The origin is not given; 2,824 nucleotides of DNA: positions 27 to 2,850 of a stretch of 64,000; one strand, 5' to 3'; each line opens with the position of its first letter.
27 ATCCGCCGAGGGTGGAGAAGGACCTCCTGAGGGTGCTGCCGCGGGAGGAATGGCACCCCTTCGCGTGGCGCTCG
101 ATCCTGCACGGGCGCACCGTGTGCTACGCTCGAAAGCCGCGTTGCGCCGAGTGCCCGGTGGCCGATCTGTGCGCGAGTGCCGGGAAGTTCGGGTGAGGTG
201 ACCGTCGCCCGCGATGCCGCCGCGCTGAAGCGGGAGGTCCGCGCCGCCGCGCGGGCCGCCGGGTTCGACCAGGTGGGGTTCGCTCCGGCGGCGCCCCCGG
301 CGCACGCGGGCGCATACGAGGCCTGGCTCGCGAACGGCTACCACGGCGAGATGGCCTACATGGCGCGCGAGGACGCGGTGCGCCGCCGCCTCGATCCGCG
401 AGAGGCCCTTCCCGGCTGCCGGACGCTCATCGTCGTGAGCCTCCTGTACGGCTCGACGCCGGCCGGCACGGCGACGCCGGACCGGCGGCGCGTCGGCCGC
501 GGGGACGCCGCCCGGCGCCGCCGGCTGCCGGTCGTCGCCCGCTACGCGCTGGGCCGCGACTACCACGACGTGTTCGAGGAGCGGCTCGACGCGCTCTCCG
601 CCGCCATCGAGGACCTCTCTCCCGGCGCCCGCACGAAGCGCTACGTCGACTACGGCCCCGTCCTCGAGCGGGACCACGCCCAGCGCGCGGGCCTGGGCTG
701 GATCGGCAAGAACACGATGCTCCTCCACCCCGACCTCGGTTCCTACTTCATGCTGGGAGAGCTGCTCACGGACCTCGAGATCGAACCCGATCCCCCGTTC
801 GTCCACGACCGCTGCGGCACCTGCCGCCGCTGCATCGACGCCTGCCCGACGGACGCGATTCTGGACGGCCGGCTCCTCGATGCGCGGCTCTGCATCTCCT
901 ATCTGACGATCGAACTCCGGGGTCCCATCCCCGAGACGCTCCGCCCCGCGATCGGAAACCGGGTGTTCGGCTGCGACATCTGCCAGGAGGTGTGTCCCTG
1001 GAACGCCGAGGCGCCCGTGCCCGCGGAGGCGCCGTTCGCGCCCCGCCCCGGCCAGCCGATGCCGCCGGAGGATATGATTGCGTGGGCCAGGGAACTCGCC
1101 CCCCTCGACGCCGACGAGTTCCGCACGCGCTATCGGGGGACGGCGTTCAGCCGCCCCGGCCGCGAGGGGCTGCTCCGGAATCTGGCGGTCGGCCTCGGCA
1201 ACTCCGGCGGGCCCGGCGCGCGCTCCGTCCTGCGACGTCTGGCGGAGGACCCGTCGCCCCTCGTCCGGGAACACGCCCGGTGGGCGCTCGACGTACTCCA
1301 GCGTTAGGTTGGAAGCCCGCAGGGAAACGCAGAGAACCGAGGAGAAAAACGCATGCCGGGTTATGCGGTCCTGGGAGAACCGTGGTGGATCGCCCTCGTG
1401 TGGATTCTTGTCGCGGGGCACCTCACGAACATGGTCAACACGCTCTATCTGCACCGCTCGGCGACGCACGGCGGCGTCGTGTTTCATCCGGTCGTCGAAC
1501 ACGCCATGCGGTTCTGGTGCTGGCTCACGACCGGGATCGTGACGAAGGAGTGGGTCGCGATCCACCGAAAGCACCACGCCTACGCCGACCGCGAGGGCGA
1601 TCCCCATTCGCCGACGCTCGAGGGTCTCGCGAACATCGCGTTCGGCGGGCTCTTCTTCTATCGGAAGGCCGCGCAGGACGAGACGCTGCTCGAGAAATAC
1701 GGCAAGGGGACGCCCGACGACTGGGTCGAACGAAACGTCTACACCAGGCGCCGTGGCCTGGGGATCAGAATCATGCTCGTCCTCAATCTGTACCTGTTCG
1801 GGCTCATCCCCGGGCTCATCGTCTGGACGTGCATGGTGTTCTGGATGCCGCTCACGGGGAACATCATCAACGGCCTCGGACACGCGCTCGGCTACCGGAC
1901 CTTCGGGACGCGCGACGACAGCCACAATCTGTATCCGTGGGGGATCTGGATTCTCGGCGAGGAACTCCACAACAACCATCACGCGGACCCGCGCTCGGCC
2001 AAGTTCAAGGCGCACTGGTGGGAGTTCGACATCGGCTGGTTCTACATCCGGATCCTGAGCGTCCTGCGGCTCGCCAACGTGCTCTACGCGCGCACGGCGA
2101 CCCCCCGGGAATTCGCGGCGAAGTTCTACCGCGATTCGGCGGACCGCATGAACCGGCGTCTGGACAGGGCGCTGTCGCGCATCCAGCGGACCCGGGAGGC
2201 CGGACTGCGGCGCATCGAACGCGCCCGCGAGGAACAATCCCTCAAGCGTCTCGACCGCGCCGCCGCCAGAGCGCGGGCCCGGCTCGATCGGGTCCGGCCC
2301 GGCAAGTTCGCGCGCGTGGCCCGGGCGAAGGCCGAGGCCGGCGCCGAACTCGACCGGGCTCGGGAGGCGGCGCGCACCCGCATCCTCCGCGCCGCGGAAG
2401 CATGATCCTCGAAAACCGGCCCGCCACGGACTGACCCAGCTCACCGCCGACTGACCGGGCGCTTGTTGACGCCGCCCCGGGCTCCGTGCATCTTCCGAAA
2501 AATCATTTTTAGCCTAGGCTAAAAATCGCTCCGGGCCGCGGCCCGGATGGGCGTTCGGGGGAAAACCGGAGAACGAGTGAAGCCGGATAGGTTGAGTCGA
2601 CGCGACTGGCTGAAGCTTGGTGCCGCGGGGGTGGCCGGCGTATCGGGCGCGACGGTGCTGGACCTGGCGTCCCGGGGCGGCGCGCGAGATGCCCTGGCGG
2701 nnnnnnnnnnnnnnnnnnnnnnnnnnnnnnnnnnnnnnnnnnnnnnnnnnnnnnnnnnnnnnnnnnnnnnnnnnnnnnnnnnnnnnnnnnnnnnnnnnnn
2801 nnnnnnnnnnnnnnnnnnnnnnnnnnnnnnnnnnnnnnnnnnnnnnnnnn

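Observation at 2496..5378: AT-rich 20-bp perfect palindrome controlling a Tat-cupredoxin oxidase / N-terminally extended ZIP / DoxX operon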

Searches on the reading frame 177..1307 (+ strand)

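Call 6: search_protein_families(library=pfam, proteins=[window:177-1307:+], max_evalue=0.01)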
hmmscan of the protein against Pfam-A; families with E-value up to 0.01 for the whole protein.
window:177-1307:+ (376 aa): 13 families
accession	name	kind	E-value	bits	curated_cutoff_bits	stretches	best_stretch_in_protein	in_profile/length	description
PF13484.11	Fer4_16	-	2.6e-23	83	30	1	212-276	1-66/66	4Fe-4S double cluster binding domain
PF08331.15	QueG_DUF1730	-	9.6e-17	61.1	25.1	1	71-158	1-76/77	Epoxyqueuosine reductase QueG, DUF1730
PF00037.32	Fer4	-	5.8e-08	32.7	21.1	1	208-228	3-23/24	4Fe-4S binding domain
PF12838.12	Fer4_7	-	3.5e-06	27.8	27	1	208-227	33-52/52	4Fe-4S dicluster domain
PF13187.11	Fer4_9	-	1.1e-05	25.8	27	1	208-228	34-52/52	4Fe-4S dicluster domain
PF14697.11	Fer4_21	-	3.1e-05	24.4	35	0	208-228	36-57/59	4Fe-4S dicluster domain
PF13237.11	Fer4_10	-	0.00027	21.2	25.5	0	211-225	7-21/53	4Fe-4S dicluster domain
PF25160.1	LdpA_Fe-S-bd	-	0.00092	19.4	27.6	0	209-228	24-43/49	LdpA Fe-S cluster-binding domain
PF12837.12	Fer4_6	-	0.0011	19.3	25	1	210-228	6-24/24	4Fe-4S binding domain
PF12797.12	Fer4_2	-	0.0014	18.9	24.5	0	206-225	3-22/22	4Fe-4S binding domain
PF12798.12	Fer4_3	-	0.0015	19.7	27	0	265-277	3-15/15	4Fe-4S binding domain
PF13646.12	HEAT_2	-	0.0018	19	27.7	1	334-371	18-55/88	HEAT repeats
PF13183.11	Fer4_8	-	0.003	18.5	27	0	211-225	52-66/68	4Fe-4S dicluster domain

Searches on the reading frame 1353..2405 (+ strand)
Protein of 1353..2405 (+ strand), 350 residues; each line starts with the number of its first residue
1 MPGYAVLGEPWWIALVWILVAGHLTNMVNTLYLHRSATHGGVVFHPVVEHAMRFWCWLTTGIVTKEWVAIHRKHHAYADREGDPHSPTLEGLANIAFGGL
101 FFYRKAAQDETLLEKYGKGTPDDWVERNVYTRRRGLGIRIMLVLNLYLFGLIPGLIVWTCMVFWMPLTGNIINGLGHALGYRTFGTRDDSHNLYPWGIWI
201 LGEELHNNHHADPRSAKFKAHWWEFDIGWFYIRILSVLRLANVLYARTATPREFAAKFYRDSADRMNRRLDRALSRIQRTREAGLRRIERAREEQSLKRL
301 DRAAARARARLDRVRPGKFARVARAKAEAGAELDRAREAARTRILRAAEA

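Call 6: search_protein_families(library=pfam, proteins=[window:1353-2405:+], max_evalue=0.01)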
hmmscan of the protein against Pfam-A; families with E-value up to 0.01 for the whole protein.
window:1353-2405:+ (350 aa): 1 family
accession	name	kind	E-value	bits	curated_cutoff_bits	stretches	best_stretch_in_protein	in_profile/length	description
PF00487.30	FA_desaturase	-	1.2e-14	55.1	29.7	1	11-225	3-231/253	Fatty acid desaturase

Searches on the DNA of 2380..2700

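Call 18: search_rna_families(source=window, start=2380, end=2700, threshold=evalue, max_evalue=10)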
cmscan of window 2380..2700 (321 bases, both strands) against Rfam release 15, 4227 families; matches with E-value up to 10: 1.
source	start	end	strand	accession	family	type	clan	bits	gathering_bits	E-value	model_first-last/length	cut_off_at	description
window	2392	2563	-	RF02142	HOXA11-AS1_6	Gene; lncRNA;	-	18.5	50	0.065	1-179/179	no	HOXA11 antisense RNA 1 conserved region 6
